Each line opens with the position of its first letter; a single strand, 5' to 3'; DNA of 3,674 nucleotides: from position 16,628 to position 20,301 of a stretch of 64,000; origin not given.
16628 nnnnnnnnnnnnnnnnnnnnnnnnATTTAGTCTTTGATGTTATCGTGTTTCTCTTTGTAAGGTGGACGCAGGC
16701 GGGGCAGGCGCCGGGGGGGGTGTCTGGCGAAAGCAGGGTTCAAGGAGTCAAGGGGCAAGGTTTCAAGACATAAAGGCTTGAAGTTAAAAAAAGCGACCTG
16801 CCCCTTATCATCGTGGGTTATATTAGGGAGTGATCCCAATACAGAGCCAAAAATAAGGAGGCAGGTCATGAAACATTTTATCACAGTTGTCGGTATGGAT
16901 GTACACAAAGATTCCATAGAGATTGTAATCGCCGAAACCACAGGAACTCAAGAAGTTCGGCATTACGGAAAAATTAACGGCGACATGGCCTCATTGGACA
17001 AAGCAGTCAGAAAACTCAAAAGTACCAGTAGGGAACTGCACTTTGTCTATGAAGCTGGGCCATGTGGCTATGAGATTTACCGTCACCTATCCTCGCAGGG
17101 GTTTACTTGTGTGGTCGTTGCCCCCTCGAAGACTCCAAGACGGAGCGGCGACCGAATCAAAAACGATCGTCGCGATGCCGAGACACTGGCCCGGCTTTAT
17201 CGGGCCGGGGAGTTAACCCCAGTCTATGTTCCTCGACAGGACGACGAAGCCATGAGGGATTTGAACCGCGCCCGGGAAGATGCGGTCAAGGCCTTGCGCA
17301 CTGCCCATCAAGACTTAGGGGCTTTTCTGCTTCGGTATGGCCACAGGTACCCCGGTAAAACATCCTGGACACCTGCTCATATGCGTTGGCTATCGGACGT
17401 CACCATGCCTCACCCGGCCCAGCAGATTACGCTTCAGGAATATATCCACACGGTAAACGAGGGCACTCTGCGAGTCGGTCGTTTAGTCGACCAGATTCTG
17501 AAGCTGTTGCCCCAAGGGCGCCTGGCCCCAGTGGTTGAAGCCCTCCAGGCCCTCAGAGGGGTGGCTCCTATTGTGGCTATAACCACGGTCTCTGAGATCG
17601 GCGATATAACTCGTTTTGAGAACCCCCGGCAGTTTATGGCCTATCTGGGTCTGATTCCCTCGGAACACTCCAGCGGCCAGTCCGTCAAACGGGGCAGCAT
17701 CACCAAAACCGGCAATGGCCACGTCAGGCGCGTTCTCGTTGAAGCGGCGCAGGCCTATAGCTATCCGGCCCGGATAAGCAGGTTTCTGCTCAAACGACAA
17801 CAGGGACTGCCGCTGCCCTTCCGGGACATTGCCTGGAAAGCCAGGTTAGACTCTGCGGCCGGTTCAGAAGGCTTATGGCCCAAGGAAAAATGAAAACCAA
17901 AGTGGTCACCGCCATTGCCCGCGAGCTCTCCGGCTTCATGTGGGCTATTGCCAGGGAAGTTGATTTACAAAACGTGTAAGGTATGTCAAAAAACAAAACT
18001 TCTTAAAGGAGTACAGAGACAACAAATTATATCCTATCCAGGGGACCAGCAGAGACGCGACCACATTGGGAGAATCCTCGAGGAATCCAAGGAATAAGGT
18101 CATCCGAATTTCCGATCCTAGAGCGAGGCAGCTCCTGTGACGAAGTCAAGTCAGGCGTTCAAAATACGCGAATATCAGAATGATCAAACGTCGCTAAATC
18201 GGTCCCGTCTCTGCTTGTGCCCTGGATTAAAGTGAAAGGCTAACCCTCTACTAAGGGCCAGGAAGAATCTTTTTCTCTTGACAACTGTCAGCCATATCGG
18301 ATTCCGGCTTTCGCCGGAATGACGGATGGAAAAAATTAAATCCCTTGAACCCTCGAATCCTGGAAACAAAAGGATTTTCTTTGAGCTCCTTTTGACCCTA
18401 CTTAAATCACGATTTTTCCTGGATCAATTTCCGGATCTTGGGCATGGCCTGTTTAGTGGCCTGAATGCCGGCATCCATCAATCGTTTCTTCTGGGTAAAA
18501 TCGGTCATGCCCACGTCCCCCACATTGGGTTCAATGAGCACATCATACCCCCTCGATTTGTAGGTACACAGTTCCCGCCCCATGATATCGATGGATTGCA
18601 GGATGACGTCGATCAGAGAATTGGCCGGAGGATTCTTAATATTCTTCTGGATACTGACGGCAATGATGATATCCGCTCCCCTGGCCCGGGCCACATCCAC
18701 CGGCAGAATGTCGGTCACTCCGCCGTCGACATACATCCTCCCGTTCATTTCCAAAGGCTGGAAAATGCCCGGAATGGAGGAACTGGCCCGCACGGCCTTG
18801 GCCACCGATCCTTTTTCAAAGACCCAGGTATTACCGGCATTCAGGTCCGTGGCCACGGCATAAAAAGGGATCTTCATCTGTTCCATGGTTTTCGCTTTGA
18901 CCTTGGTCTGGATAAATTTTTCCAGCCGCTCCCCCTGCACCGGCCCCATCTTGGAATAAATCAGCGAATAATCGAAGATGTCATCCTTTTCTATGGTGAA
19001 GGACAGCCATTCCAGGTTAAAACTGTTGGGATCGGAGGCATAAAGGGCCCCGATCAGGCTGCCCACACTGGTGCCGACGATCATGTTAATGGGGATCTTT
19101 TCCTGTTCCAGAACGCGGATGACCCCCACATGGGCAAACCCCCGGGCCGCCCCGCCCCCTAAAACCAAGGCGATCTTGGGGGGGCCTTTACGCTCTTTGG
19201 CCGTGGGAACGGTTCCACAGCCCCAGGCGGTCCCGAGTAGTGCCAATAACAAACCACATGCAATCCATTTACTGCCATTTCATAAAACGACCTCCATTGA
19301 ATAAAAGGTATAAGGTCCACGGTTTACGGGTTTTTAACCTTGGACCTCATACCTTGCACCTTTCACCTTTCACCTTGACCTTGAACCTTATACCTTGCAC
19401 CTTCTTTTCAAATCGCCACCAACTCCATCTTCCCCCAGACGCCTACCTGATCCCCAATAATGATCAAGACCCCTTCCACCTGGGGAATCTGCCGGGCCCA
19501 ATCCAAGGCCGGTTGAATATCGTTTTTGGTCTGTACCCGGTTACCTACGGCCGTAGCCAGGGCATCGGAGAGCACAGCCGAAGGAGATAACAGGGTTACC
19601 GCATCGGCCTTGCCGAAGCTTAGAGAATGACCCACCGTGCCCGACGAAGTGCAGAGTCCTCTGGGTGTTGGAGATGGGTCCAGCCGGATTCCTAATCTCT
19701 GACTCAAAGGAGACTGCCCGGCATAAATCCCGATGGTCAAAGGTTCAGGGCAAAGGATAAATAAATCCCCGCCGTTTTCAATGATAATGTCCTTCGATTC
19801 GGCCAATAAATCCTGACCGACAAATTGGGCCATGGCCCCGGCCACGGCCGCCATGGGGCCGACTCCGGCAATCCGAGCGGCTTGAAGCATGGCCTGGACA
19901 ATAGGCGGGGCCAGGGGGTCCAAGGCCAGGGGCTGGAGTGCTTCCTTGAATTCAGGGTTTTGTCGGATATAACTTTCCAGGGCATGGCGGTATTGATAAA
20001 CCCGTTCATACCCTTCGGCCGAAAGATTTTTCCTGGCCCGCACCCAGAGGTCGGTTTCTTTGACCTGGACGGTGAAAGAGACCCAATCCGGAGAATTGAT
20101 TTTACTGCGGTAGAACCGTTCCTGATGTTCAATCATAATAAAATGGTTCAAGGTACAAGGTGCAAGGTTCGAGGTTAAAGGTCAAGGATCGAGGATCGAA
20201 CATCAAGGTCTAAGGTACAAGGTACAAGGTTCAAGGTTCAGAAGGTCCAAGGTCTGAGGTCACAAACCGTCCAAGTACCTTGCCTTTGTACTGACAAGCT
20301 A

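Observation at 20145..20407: Core intergenic spacers are built from inverted arrays of degenerate heptamers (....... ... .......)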

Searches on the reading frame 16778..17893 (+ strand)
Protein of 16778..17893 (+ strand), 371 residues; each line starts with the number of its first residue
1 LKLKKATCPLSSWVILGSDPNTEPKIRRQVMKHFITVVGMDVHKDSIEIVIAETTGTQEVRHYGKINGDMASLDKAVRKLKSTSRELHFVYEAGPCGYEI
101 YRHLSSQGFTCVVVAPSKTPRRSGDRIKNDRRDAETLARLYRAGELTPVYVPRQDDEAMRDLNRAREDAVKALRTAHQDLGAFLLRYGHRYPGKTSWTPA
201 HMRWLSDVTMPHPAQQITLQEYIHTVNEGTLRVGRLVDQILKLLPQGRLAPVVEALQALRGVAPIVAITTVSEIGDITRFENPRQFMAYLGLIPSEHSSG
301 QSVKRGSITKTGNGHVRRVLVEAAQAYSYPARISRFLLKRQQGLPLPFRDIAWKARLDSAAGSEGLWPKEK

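Call 8: search_protein_families(library=ncbifam, proteins=[window:16778-17893:+])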
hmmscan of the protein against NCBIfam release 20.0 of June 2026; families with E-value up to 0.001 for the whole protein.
window:16778-17893:+ (371 aa): 3 families
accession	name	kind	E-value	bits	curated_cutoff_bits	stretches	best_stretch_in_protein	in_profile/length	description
NF033542.1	transpos_IS110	equivalog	2.8e-69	233.9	140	1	37-334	1-301/343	IS110 family RNA-guided transposase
NF051857.1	transpos_IS110_2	equivalog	1.4e-09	37.5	180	1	230-323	225-338/393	IS110 family transposase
NF052498.1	TIGR_Tas_endo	equivalog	1.5e-05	25.1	100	1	250-301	67-119/215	TIGR-Tas system RNA-guided endonuclease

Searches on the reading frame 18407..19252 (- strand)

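Call 8: search_protein_families(library=ncbifam, proteins=[window:18407-19252:-])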
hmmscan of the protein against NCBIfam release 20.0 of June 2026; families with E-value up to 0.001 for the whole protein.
window:18407-19252:- (281 aa): 4 families
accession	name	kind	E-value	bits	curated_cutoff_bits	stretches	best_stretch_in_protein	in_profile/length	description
NF007623.0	PRK10279.1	equivalog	1e-44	152.9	272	1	26-205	5-184/301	patatin-like phospholipase RssA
NF043045.1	T4SS_VpdC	equivalog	1.1e-11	43.5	1000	2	149-187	467-505/880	Dot/Icm T4SS effector VpdC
NF041079.1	CBASS_lipase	equivalog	2.6e-08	33.5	200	1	29-180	4-176/317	CBASS cGAMP-activated phospholipase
NF053870.1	DS2_1_antiphage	equivalog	8.4e-05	22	400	1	29-158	3-130/299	anti-phage phospholipase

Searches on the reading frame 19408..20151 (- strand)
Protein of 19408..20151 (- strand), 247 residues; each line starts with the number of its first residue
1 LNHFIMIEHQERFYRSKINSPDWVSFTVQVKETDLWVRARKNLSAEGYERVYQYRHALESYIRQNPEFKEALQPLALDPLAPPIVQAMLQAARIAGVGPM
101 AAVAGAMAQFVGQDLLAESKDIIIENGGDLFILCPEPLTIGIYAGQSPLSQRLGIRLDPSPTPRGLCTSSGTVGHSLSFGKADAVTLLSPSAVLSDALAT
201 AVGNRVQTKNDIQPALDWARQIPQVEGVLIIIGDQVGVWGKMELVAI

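Call 8: search_protein_families(library=ncbifam, proteins=[window:19408-20151:-])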
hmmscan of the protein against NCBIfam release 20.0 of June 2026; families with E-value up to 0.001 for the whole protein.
window:19408-20151:- (247 aa): 4 families
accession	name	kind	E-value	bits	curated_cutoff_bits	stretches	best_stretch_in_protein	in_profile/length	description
NF003323.0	PRK04334.1-3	equivalog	5.6e-91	304.3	271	1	8-247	6-249/250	hypothetical protein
NF003321.0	PRK04334.1-1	equivalog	1.8e-62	211.2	262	1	25-242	5-229/248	hypothetical protein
NF003324.0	PRK04334.1-4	equivalog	5.3e-61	206.5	275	1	28-242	6-222/238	hypothetical protein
NF003322.0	PRK04334.1-2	equivalog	1.1e-19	70.6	290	1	53-209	44-206/295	hypothetical protein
